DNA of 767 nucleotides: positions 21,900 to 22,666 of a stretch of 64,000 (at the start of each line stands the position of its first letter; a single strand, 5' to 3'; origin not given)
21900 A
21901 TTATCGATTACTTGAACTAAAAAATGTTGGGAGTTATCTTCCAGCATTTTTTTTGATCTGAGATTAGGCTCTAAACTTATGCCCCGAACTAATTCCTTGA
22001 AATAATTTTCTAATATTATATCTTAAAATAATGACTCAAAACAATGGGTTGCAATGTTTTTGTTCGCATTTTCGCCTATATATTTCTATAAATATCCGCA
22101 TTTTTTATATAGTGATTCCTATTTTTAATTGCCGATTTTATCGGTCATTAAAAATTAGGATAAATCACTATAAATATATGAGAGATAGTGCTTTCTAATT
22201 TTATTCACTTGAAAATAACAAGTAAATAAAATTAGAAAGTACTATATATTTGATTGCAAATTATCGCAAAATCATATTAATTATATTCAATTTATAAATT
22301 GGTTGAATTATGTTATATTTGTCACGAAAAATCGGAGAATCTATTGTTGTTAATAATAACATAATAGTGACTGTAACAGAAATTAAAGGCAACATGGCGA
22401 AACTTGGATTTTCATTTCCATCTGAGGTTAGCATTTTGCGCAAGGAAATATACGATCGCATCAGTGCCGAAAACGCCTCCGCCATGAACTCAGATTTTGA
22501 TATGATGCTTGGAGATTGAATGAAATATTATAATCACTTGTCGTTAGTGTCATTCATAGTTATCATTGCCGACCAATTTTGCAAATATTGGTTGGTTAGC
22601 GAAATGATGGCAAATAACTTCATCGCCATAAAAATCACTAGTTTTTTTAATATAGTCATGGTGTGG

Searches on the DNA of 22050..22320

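Call 44: search_rna_families(source=window, start=22050, end=22320, threshold=evalue, max_evalue=10)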
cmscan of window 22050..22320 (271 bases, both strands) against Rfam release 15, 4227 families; matches with E-value up to 10: 16.
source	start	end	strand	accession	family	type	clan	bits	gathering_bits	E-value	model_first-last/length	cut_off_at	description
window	22188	22244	+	RF03813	MIR8041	Gene; miRNA;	-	27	80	0.0016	1-71/71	no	MIR8041 microRNA precursor family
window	22184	22245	-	RF03323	mir-3613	Gene; miRNA;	-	22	91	0.02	16-71/86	no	mir-3613 microRNA precursor family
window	22185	22245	-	RF03566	mir-4875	Gene; miRNA;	-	21.1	90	0.062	9-63/73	no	mir-4875 microRNA precursor family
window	22107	22175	+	RF03566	mir-4875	Gene; miRNA;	-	20.3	90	0.11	1-73/73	no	mir-4875 microRNA precursor family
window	22188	22241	+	RF01714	Ocean-V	Gene; sRNA;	-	19.1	75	0.15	1-72/72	no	Ocean-V RNA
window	22141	22202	+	RF02371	PyrG_leader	Cis-reg; leader;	-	19.1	65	3.2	1-78/78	no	PyrG leader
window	22189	22242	-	RF01714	Ocean-V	Gene; sRNA;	-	18.2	75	0.26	1-72/72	no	Ocean-V RNA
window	22186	22244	+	RF04195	MIR6217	Gene; miRNA;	-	16.6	110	0.14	1-228/228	no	MIR6217 microRNA precursor family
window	22178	22232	+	RF02447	SpR19_sRNA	Gene; sRNA;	-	16.6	79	1.3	16-100/123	no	Streptococcus sRNA SpR19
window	22186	22236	-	RF02733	ToxT_thermometer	Cis-reg; thermoregulator;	-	16.2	81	5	1-71/71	no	ToxT 5' UTR thermometer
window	22109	22170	+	RF04095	MIR9746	Gene; miRNA;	-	15.2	79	3.2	1-110/110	no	MIR9746 microRNA precursor family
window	22152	22201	-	RF01896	mir-142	Gene; miRNA;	-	13.8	57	4.4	17-68/85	no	mir-142 microRNA precursor family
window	22184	22246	+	RF04209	MIR7533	Gene; miRNA;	-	13.5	230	2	1-249/249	no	MIR7533 microRNA precursor family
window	22073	22110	-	RF01078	PK-PYVV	Cis-reg;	-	13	65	7.9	1-58/58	no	3'-terminal pseudoknot in PYVV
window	22183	22247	-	RF04127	MIR8007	Gene; miRNA;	-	12.9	195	4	1-224/226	no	MIR8007 microRNA precursor family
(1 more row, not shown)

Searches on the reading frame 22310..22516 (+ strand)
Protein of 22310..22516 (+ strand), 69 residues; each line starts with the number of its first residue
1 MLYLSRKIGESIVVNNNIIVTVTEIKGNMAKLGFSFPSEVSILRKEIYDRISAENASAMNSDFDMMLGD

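Call 55: find_encoding_contigs(protein=window:22310-22516:+, flank=10000, max_places=8)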
Protein window:22310-22516:+ (69 aa): 6 contigs read that carry it; 2 places shown.
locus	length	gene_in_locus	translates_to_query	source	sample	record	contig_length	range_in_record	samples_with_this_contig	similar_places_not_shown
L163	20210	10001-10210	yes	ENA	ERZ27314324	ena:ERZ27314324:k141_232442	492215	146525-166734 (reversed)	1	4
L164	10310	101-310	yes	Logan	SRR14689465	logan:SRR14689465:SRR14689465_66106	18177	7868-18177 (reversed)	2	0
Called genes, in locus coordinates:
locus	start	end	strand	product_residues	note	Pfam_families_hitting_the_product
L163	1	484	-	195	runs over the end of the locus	PF09361:Phasin_2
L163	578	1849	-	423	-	PF00425:Chorismate_bind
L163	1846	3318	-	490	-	-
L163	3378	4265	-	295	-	PF01063:Aminotran_4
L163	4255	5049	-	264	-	PF01618:MotA_ExbB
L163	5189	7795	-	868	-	PF08448:PAS_4 (faint), PF13188:PAS_8 (faint), PF12860:PAS_7, PF00512:HisKA, PF02518:HATPase_c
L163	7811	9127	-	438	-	PF05221:AdoHcyase, PF00670:AdoHcyase_NAD, PF02826:2-Hacid_dh_C (weak), PF07991:KARI_N (faint)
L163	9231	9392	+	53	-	-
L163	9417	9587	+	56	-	PF04964:Flp_Fap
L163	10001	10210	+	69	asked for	PF02599:CsrA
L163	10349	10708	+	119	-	PF01252:Peptidase_A8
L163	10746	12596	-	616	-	PF02743:dCache_1 (weak)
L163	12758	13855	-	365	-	PF01464:SLT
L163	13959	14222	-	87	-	PF01016:Ribosomal_L27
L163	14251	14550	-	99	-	PF00829:Ribosomal_L21p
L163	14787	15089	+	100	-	-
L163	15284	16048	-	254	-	PF00977:His_biosynth, PF01207:Dus (weak), PF02581:TMP-TENI (faint), PF05690:ThiG (faint), PF03060:NMO (faint), PF01180:DHO_dh (faint)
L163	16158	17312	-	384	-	-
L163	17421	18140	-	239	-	PF00977:His_biosynth, PF01207:Dus (faint)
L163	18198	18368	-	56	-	-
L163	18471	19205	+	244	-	PF13505:OMP_b-brl, PF01617:Surface_Ag_2, PF02462:Opacity (weak)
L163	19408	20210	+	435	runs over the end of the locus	PF04932:Wzy_C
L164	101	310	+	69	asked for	PF02599:CsrA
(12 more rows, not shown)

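Call 72: search_protein_families(library=pfam, proteins=[L163:1846-3318:-, L163:16158-17312:-, L163:14787-15089:+], max_evalue=0.01)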
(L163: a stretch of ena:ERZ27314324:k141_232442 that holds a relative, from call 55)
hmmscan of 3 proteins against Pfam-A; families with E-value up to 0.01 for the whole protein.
L163:1846-3318:- (490 aa): 0 families

L163:16158-17312:- (384 aa): 0 families

L163:14787-15089:+ (100 aa): 0 families
